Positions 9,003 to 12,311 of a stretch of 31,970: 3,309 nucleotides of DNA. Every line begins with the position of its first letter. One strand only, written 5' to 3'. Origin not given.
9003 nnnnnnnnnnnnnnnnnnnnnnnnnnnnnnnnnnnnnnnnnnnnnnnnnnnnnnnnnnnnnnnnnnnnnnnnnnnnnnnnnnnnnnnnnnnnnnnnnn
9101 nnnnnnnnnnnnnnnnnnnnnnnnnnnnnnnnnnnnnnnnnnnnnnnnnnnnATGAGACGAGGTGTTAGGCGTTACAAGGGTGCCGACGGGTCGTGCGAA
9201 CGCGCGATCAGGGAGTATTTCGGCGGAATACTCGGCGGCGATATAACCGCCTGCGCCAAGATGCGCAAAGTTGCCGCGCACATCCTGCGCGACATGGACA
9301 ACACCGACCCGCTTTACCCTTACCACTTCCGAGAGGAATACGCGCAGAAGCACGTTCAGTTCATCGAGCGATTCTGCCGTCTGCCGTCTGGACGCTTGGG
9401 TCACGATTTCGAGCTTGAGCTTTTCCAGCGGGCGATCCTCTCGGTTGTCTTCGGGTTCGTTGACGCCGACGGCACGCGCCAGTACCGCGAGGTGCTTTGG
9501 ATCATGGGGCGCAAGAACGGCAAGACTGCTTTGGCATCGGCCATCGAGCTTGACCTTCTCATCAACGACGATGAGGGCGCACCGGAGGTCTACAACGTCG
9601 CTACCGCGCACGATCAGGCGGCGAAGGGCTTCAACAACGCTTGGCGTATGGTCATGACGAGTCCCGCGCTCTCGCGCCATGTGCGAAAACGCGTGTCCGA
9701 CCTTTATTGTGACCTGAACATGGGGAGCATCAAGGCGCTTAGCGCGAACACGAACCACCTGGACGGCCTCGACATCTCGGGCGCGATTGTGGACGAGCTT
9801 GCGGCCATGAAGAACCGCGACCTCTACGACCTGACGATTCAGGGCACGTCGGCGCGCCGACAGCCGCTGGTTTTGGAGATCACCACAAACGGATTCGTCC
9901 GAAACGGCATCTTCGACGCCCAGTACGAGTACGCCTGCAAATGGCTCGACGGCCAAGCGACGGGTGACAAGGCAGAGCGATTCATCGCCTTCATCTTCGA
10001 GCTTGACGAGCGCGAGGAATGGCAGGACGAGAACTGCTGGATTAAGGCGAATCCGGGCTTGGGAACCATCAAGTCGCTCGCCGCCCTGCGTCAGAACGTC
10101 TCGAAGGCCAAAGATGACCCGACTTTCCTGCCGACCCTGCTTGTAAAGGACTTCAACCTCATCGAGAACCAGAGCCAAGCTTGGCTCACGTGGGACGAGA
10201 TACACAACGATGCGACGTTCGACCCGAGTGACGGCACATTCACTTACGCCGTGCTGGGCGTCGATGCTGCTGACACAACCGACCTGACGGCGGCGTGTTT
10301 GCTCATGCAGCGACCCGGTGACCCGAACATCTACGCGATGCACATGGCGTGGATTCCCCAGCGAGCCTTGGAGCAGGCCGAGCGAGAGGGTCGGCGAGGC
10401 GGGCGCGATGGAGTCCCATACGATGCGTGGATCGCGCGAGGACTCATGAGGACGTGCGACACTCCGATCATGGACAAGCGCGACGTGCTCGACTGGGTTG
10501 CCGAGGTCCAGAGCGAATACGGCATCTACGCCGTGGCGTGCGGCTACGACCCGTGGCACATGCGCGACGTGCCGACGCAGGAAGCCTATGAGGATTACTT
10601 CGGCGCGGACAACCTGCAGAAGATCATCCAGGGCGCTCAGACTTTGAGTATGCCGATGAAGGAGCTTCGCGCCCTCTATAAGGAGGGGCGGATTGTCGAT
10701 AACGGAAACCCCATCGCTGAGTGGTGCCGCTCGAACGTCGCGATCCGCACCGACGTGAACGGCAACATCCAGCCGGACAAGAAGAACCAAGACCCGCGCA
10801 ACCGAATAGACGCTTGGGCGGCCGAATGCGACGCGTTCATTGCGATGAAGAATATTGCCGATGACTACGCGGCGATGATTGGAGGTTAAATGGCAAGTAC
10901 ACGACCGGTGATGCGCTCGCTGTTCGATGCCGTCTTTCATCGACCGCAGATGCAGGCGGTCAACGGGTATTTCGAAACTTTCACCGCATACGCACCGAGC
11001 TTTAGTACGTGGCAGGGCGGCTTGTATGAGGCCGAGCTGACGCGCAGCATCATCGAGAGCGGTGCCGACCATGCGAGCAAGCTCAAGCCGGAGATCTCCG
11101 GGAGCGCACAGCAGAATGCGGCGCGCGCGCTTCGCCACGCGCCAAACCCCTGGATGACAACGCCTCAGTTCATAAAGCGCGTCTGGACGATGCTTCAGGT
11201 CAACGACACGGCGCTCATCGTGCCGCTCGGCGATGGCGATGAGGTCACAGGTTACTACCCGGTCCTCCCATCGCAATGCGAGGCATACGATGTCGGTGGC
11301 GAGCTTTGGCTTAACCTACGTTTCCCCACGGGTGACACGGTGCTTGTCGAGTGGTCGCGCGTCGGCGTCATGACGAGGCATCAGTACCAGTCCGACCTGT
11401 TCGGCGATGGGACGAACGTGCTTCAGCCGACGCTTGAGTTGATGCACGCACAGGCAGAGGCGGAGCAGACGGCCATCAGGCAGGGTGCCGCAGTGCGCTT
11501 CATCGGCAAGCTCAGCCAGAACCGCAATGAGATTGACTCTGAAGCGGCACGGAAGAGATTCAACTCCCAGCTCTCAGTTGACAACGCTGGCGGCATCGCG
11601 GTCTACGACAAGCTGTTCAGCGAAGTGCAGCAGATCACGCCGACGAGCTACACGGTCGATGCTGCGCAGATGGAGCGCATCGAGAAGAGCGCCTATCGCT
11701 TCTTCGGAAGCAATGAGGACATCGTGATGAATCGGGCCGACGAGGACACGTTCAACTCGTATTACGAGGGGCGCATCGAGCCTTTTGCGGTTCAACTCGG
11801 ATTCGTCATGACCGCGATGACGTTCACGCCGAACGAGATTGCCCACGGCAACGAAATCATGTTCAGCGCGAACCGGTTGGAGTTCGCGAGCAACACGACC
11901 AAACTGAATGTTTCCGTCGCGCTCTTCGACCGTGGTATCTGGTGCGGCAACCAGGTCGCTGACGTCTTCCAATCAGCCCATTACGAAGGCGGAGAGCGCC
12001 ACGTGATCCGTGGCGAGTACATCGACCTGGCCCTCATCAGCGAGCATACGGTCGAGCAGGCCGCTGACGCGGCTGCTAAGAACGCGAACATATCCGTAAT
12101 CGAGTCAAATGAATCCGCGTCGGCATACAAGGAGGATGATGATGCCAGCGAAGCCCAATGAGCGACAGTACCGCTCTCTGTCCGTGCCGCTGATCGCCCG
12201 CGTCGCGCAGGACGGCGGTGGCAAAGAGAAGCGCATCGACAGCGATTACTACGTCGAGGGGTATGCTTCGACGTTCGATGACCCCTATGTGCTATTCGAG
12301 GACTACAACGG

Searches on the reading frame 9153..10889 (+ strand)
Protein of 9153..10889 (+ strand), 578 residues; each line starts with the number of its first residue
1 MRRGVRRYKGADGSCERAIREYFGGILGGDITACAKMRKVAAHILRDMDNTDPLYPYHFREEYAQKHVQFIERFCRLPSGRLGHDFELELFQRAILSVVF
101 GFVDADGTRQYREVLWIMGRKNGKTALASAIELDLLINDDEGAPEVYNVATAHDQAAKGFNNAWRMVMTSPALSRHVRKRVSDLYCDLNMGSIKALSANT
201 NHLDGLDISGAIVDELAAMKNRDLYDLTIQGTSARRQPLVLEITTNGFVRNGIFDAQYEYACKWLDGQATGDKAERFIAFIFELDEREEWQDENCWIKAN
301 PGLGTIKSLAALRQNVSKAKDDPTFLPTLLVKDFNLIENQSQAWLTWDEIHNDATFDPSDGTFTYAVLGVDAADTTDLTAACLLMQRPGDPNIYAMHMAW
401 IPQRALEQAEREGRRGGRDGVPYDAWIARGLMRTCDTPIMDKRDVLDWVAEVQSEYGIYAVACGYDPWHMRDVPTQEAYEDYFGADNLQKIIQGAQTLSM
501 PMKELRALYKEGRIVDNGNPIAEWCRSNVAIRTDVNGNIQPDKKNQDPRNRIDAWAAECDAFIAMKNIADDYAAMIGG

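Call 10: search_protein_families(library=phrogs, proteins=[window:9153-10889:+], max_evalue=0.001)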
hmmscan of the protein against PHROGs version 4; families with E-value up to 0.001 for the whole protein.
window:9153-10889:+ (578 aa): 6 families
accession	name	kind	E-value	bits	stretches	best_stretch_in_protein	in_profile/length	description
phrog_9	-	head and packaging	2.5e-136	457.6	1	22-573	170-671/812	terminase large subunit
phrog_2699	-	head and packaging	3.8e-60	204.4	1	258-571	2-299/315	terminase large subunit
phrog_4914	-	head and packaging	3.1e-25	90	1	20-209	12-211/213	terminase large subunit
phrog_10517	-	head and packaging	1.2e-22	81.4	1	22-157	40-175/207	terminase large subunit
phrog_7331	-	head and packaging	5.6e-18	65.6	1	489-571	18-99/113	terminase large subunit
phrog_7622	-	head and packaging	4.7e-07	30.6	1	96-241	65-217/224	terminase large subunit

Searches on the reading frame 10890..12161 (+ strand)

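Call 10: search_protein_families(library=phrogs, proteins=[window:10890-12161:+], max_evalue=0.001)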
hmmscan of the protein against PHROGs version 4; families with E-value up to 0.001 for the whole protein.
window:10890-12161:+ (423 aa): 2 families
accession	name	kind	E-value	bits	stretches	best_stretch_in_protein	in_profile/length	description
phrog_12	-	head and packaging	1e-25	91.9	1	8-415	47-466/646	portal protein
phrog_29023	-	unknown function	2.8e-09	38.2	1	288-396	9-117/152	-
